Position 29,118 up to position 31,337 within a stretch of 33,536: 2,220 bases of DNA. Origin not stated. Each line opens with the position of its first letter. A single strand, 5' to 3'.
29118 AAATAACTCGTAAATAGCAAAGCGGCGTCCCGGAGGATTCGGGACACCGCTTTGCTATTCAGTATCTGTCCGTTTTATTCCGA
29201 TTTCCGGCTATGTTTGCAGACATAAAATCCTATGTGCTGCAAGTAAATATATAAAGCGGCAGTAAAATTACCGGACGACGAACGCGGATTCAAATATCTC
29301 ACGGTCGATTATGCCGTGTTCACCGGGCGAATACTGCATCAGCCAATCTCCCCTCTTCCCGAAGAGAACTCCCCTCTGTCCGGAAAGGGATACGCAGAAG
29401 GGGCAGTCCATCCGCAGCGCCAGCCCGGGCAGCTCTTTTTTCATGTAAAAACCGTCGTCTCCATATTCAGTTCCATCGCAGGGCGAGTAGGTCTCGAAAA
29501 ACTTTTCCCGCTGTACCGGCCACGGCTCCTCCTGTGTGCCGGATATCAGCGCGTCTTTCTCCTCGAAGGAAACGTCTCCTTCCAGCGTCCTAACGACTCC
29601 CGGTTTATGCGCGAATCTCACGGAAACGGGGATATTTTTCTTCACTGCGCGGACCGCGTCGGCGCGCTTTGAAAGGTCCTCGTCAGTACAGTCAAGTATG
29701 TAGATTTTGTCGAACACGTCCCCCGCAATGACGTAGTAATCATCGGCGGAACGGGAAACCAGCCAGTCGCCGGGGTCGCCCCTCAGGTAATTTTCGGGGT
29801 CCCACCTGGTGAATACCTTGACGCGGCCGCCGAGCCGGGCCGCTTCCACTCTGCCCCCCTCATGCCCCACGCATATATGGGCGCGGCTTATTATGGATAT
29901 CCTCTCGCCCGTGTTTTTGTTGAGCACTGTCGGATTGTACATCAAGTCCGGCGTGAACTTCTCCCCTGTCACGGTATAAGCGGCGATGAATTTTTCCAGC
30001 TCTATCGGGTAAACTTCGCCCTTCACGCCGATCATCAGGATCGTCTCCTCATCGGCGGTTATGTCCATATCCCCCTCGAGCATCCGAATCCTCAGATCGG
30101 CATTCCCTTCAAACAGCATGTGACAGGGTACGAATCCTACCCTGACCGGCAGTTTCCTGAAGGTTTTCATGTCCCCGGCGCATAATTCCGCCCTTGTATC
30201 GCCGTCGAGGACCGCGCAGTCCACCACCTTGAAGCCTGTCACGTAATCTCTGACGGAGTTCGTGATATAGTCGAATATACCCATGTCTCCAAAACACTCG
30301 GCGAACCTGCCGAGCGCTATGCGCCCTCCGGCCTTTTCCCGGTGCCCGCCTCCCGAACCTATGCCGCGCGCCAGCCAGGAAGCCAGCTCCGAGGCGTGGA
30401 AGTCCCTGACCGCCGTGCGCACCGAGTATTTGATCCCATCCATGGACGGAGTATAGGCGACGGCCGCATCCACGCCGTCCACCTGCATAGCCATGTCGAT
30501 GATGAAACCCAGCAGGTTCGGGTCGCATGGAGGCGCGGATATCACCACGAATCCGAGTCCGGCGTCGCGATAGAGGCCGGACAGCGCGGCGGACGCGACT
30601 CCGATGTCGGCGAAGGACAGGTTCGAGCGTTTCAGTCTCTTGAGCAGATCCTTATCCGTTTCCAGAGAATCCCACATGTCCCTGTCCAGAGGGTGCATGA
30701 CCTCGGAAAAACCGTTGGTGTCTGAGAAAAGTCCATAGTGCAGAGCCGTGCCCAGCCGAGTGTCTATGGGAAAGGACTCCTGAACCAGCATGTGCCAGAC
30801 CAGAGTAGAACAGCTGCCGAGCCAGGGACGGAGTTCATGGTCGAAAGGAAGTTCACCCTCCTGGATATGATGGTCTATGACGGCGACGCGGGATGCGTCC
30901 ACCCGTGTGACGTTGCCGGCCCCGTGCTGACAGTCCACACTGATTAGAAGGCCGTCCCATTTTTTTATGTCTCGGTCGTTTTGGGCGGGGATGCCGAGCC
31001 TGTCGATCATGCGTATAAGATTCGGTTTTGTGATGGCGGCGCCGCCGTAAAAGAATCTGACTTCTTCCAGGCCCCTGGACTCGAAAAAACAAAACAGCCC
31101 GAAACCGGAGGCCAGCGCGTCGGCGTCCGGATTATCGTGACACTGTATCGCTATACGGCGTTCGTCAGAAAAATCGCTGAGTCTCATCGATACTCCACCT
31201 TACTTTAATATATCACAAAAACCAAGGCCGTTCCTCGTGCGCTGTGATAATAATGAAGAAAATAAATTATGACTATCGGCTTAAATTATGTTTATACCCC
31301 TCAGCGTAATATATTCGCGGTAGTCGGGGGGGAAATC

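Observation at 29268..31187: Accessory DHH/DHHA1 phosphoesterase carrying four tandem PGDYG-like C-terminal modules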

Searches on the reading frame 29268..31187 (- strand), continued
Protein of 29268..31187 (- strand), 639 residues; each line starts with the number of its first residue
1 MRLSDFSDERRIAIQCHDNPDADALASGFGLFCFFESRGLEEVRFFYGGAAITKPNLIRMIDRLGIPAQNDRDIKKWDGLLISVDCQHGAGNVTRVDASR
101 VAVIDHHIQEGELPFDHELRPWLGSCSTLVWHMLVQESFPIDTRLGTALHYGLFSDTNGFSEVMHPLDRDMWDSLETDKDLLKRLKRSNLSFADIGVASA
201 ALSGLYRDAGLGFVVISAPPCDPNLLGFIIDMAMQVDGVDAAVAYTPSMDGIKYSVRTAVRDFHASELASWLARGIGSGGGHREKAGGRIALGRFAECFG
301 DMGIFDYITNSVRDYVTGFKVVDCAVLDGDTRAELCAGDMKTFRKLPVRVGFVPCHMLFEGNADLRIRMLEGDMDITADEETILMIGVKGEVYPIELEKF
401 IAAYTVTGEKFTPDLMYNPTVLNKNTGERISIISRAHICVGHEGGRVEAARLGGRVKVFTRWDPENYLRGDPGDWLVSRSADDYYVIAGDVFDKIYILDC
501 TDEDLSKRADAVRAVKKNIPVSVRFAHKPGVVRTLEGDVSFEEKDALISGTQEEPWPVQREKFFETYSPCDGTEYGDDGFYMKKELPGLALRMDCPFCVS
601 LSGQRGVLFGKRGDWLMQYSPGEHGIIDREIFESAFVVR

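Call 33: find_related_loci(query=A2, collection=genome_contigs, flank=6000)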
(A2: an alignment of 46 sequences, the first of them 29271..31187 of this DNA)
Query A2 (639 aa) in genome_contigs; peptide patterns used: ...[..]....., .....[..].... (x = any residue, [..] = any of these).
599 stretches matched a pattern (row limit reached: there are more); 557 encode a relative of the query (tblastn E <= 1e-3); the best 80 are kept; 80 distinct loci.
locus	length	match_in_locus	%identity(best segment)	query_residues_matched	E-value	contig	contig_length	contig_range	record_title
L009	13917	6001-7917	64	1-638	0e+0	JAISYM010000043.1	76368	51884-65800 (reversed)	MAG: Synergistaceae bacterium isolate Nc350_bin32 k119_2582085, whole genome shotgun sequence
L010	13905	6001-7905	62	1-636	0e+0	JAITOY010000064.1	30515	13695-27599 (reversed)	MAG: Synergistaceae bacterium isolate Po218_bin80 k119_3674658, whole genome shotgun sequence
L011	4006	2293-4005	68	1-569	0e+0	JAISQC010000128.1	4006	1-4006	MAG: Synergistaceae bacterium isolate Kf353_bin117 k119_3342711, whole genome shotgun sequence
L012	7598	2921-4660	61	1-636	0e+0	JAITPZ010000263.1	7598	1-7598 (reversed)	MAG: Synergistaceae bacterium isolate Pq454_bin48 k119_1649349, whole genome shotgun sequence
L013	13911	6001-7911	54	1-638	0e+0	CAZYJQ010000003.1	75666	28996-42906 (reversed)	MAG TPA_asm: uncultured Desulfovibrio sp. isolate SRP294416_co2_413 genome assembly, contig: NODE_81_length_75666_cov_48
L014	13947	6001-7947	52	1-638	0e+0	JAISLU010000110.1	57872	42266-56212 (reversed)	MAG: Synergistaceae bacterium isolate Im510_bin125 k119_3299838, whole genome shotgun sequence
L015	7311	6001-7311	62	1-439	2e-177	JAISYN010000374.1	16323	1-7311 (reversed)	MAG: Synergistaceae bacterium isolate Nc350_bin37 k119_2563702, whole genome shotgun sequence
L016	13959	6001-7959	44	1-638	2e-170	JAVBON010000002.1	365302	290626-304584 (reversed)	MAG: Desulfovibrionaceae bacterium isolate EPI_MAG_00109 c_000008211568, whole genome shotgun sequence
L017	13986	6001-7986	44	1-638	3e-170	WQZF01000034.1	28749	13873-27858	MAG: Betaproteobacteria bacterium isolate Emb289P4bin67 Ga0123357_10001019, whole genome shotgun sequence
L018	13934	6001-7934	52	1-636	2e-163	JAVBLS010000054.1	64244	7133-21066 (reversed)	MAG: Desulfovibrio sp. isolate EPI_MAG_00030 c_000003350879, whole genome shotgun sequence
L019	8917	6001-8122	52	1-637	2e-155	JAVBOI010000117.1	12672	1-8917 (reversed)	MAG: Desulfovibrio sp. isolate EPI_MAG_00104 c_000011353375, whole genome shotgun sequence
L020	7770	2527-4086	48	1-518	2e-152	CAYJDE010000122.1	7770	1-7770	MAG TPA_asm: uncultured Desulfovibrionaceae bacterium isolate ERP123703_co1_118 genome assembly, contig: NODE_9867_lengt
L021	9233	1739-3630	48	12-636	8e-139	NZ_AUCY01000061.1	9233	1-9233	Desulfovibrio cuneatus DSM 11391 G497DRAFT_scaffold00056.56_C, whole genome shotgun sequence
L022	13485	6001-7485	45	1-496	3e-131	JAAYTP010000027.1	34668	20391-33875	MAG: Clostridiaceae bacterium isolate AS24abBPME_51 9413_AS24, whole genome shotgun sequence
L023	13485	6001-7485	44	1-496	4e-129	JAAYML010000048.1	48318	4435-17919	MAG: Candidatus Epulonipiscium sp. isolate AS20ysBPTH_2 31758_AS20, whole genome shotgun sequence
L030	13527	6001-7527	42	1-567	2e-124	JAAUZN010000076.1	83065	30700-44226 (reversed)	MAG: Lachnospiraceae bacterium isolate Mgla_MAG_5-bin_23 c_000000037431, whole genome shotgun sequence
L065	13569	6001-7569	40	1-521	4e-118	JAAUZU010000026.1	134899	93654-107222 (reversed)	MAG: Lachnospiraceae bacterium isolate Mgla_MAG_35-bin_6 c_000000029207, whole genome shotgun sequence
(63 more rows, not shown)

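Call 39: search_protein_families(library=pfam, alignment_id=A3, max_evalue=0.001)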
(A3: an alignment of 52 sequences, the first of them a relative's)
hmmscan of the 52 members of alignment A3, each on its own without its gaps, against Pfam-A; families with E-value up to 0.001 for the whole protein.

A. member 1, L016:7975-8970:+ (332 aa): 1 family
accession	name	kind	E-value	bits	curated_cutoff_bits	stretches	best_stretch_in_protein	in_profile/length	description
PF13676.11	TIR_2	-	2.6e-22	80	28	1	10-128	1-120/122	TIR domain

B. families by the number of members that match (of 52 scanned): 52 families (the first 25 are shown)
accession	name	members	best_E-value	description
PF13676.11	TIR_2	26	1e-23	TIR domain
PF08937.16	ThsB_TIR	21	1.2e-06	Thoeris protein ThsB, TIR-like domain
PF00749.27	tRNA-synt_1c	16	5.1e-109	tRNA synthetases class I (E and Q), catalytic domain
PF03950.23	tRNA-synt_1c_C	16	3.8e-34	tRNA synthetases class I (E and Q), anti-codon binding domain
PF20974.2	tRNA-synt_1c_C2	16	1.8e-23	tRNA synthetases class I (E and Q), anti-codon binding domain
PF01582.25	TIR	15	1.9e-10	TIR domain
PF25174.1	Beta-prop_THOC3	14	2.1e-13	THOC3 beta-propeller domain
PF13360.13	PQQ_2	14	1e-10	Outer membrane protein assembly factor BamB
PF24807.1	WD40_CDC20-Fz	6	2.2e-09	CDC20/Fizzy WD40 domain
PF23414.1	Beta-prop_EML_2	6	2.8e-07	Echinoderm microtubule-associated protein second beta-propeller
PF24814.1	WD40_Prp19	5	7.9e-09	Prp19 WD40 domain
PF24817.1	WD40_WDHD1_1st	5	3.3e-07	WDHD1 first WD40 domain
PF23586.2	Beta-prop_NWD2_C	4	3.2e-06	NWD2 C-terminal beta-propeller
PF25173.1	Beta-prop_WDR3_1st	4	5.5e-06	WDR3 first beta-propeller domain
PF02518.31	HATPase_c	3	5e-28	Histidine kinase-, DNA gyrase B-, and HSP90-like ATPase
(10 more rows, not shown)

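Call 47: search_protein_families(library=pfam, proteins=[L009:4437-5930:+, L009:3796-4437:+, L013:5084-6001:+, L013:8516-9469:+, L018:8023-8970:+, L005:8061-8972:+, L020:4864-5901:+, L018:5296-5967:+, L012:1945-2637:+, L021:440-1603:+], max_evalue=0.01)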
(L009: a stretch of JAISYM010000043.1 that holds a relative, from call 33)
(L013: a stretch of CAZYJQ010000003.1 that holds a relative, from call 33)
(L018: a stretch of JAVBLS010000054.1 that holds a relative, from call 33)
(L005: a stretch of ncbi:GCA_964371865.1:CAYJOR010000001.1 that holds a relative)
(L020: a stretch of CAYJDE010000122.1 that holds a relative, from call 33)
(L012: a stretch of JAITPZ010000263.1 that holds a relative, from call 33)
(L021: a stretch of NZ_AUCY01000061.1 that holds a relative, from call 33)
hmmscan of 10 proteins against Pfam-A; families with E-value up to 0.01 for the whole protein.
L009:4437-5930:+ (498 aa): 6 families
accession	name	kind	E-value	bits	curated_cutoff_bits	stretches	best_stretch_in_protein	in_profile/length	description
PF03783.19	CsgG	-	1e-28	100.5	20.8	1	33-215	4-186/210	Curli production assembly/transport component CsgG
PF13036.11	LpoB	-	6.6e-07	29.8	22.3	1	61-127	50-117/147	Peptidoglycan-synthase activator LpoB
PF13432.12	TPR_16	-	3.3e-06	27.9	32.7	1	431-482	12-63/65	Tetratricopeptide repeat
PF07719.23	TPR_2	-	9.1e-05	22.7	27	1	454-482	5-33/34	Tetratricopeptide repeat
PF13181.12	TPR_8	-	0.0014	19.1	25.7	1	454-482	5-33/34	Tetratricopeptide repeat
PF00515.34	TPR_1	-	0.0022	18.2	27.8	0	457-483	8-34/34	Tetratricopeptide repeat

L009:3796-4437:+ (214 aa): 3 families
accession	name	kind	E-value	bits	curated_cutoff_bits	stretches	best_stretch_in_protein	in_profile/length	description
PF03783.19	CsgG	-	1.7e-27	96.6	20.8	1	29-209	5-199/210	Curli production assembly/transport component CsgG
PF13036.11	LpoB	-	5.4e-14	52.8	22.3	1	26-163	22-143/147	Peptidoglycan-synthase activator LpoB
PF13590.11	DUF4136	-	0.0096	16.8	32.8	0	87-169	74-128/152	Domain of unknown function (DUF4136)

L013:5084-6001:+ (306 aa): 4 families
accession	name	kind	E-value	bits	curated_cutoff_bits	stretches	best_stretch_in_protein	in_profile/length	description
PF12799.13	LRR_4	-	5.2e-15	55.6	27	3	221-258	2-40/44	Leucine Rich repeats (2 copies)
PF23952.1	LRR_EndoS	-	8.9e-06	26.4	27.9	0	133-184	4-54/116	Endo-beta-N-acetylglucosaminidase EndoS LRR domain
PF13855.12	LRR_8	-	0.00017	21.7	27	0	199-251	3-58/61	Leucine rich repeat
PF14580.12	LRR_9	-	0.00019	21.5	30.5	1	158-248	24-116/175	Leucine-rich repeat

L013:8516-9469:+ (318 aa): 0 families

L018:8023-8970:+ (316 aa): 4 families
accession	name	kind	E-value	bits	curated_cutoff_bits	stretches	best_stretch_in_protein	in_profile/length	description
PF13462.12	Thioredoxin_4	-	1.7e-13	51.5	23.2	1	57-223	6-164/165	Thioredoxin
PF01323.26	DSBA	-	0.003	17.8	25.6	0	163-216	131-184/191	DSBA-like thioredoxin domain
PF13728.12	TraF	-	0.0043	17.3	23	0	63-91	128-156/224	F plasmid transfer operon protein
PF13743.12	Thioredoxin_5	-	0.0092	16.2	27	0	124-217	87-177/186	Thioredoxin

L005:8061-8972:+ (304 aa): 0 families

L020:4864-5901:+ (346 aa): 1 family
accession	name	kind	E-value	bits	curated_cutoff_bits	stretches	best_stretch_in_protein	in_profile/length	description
PF03480.18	DctP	-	5.7e-42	144.4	23.4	1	52-317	15-285/286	Bacterial extracellular solute-binding protein, family 7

L018:5296-5967:+ (224 aa): 0 families

L012:1945-2637:+ (231 aa): 6 families
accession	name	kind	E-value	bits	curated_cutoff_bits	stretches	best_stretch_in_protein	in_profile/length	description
PF00005.33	ABC_tran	-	1e-32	114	25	1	23-171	1-136/137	ABC transporter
PF13304.12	AAA_21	-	2.8e-06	28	27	1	121-204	220-301/304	AAA domain, putative AbiEii toxin, Type IV TA system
PF02463.25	SMC_N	-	7.5e-05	22.7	40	0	138-201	131-197/220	RecF/RecN/SMC N terminal domain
PF13555.12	AAA_29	-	0.0011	19.1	27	1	24-50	13-39/61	P-loop containing region of AAA domain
PF03193.22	RsgA_GTPase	-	0.0043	17.3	30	1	22-53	96-126/174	RsgA GTPase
PF13191.12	AAA_16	-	0.0054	17.7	32.6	1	29-53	18-44/167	AAA ATPase domain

L021:440-1603:+ (388 aa): 0 families

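Call 56: search_solved_structures(query=A2, max_evalue=10)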
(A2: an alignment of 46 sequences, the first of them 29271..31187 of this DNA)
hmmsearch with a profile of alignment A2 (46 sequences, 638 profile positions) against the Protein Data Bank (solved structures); distinct sequences matched with E-value up to 10: 27.
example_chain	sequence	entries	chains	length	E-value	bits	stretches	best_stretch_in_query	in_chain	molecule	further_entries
4ls9_A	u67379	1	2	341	2.1e-14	55.9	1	6-161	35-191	DHH family protein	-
9wbu_B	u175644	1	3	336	2.2e-12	49.2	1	8-160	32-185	Bifunctional oligoribonuclease and PAP phosphatase NrnA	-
5jju_A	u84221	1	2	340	2.3e-12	49.1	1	8-160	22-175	Uncharacterized protein Rv2837c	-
5cet_A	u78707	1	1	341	2.3e-12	49.1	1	8-160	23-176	Bifunctional oligoribonuclease and PAP phosphatase NrnA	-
3w5w_A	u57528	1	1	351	2.7e-10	42.3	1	8-289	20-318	Putative exopolyphosphatase-related protein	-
4py9_A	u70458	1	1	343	3e-10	42.1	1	8-288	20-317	Putative exopolyphosphatase-related protein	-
9r7o_A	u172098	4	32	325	2.3e-09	39.2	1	6-163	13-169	DHH family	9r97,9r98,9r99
5o1u_A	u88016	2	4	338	5.8e-08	34.6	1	5-301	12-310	Phosphodiesterase | TmPDE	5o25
1k20_A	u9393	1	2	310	1.2e-07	33.5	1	11-174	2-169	Manganese-dependent inorganic pyrophosphatase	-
1wpp_A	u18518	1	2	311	4e-07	31.8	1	10-172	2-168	Probable manganese-dependent inorganic pyrophosphatase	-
1i74_A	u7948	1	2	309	1.1e-06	30.3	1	11-160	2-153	PROBABLE MANGANESE-DEPENDENT INORGANIC PYROPHOSPHATASE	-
5o4z_A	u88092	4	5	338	1.7e-06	29.7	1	7-301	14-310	DHH/DHHA1-type phosphodiesterase TM1595 | phosphodiesterase TM1595 | phosphodiesterase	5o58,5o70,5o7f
5xt3_A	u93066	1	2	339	5.1e-06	28.1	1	6-161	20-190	Phosphodiesterase acting on cyclic dinucleotides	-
5xsi_A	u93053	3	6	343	5.3e-06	28.1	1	6-161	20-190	Phosphodiesterase acting on cyclic dinucleotides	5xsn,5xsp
2enx_A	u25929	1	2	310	2.1e-05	26.1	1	11-160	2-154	Manganese-dependent inorganic pyrophosphatase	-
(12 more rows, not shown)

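Call 83: search_protein_families(library=padloc, proteins=[L016:7975-8970:+, L017:8007-8948:+, L030:7526-10681:+, L065:7536-10025:+, L014:4891-5985:+, L011:548-2293:+], max_evalue=0.001)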
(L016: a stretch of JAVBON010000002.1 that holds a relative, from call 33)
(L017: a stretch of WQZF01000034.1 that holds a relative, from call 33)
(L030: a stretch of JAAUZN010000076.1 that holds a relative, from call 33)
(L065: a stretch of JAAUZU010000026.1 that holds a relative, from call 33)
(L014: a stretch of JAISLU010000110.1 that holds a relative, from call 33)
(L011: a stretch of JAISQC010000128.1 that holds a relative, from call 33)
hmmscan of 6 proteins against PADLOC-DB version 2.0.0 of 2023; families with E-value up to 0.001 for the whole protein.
L016:7975-8970:+ (332 aa): 3 families
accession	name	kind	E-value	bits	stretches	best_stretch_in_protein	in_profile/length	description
PDLC05062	PDC-S66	-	2.2e-08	31.9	1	5-68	146-210/282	-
PDLC02012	SAVED5--SAVED_TIR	-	4.8e-06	23.9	1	9-83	15-90/404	-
PDLC02421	Aga_TIR-PNTD1-PNTD2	-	4.4e-05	20.8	1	10-116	6-116/430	Class I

L017:8007-8948:+ (314 aa): 5 families
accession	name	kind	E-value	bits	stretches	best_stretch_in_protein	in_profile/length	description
PDLC02421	Aga_TIR-PNTD1-PNTD2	-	2.2e-10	38.2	1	4-92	5-101/430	Class I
PDLC02403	Aga_TIR-PNTD1-PNTD2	-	8.2e-09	33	1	4-92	4-100/443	Class I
PDLC02416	Aga_REase-TIR-PNTD1-PNTD2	-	3.4e-06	24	1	5-95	158-250/572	Class I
PDLC05062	PDC-S66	-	3.7e-06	24.6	1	2-59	148-206/282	-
PDLC02012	SAVED5--SAVED_TIR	-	2.9e-05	21.4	1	3-77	14-89/404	-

L030:7526-10681:+ (1052 aa): 2 families
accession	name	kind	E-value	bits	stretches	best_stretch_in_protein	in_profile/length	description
PDLC02012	SAVED5--SAVED_TIR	-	1.4e-06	25.7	1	74-169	41-119/404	-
PDLC05062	PDC-S66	-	2.6e-06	25.1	0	70-130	173-233/282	-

L065:7536-10025:+ (830 aa): 2 families
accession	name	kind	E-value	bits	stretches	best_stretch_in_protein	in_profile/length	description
PDLC02012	SAVED5--SAVED_TIR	-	1.4e-09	35.5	1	11-168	14-148/404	-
PDLC05062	PDC-S66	-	5.5e-06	24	1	3-105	141-228/282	-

L014:4891-5985:+ (365 aa): 7 families
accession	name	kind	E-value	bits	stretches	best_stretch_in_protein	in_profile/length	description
PDLC02421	Aga_TIR-PNTD1-PNTD2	-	4.3e-06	24.1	1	16-90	6-83/430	Class I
PDLC05062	PDC-S66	-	4.8e-06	24.2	1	16-90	151-227/282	-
PDLC02012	SAVED5--SAVED_TIR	-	3e-05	21.3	1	16-90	16-92/404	-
PDLC00436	ThsB1|ThsB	-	0.00016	19.2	1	16-94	38-121/183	TIR-like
PDLC00418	ThsB1|ThsB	-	0.00019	19.3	1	16-104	7-103/155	TIR-like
PDLC02403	Aga_TIR-PNTD1-PNTD2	-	0.00032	17.9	1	37-91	27-83/443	Class I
PDLC00419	ThsB1|ThsB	-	0.0004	18.2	1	12-95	26-114/165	TIR-like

L011:548-2293:+ (582 aa): 0 families

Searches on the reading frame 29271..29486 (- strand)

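Call 49: search_protein_families(library=pfam, proteins=[window:29271-29486:-], max_evalue=10)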
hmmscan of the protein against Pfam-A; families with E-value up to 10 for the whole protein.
window:29271-29486:- (72 aa): 1 family
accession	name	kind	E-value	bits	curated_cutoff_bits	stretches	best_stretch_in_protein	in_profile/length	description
PF14083.11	PGDYG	-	6.2e-12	46.2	27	1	6-68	38-100/102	PGDYG protein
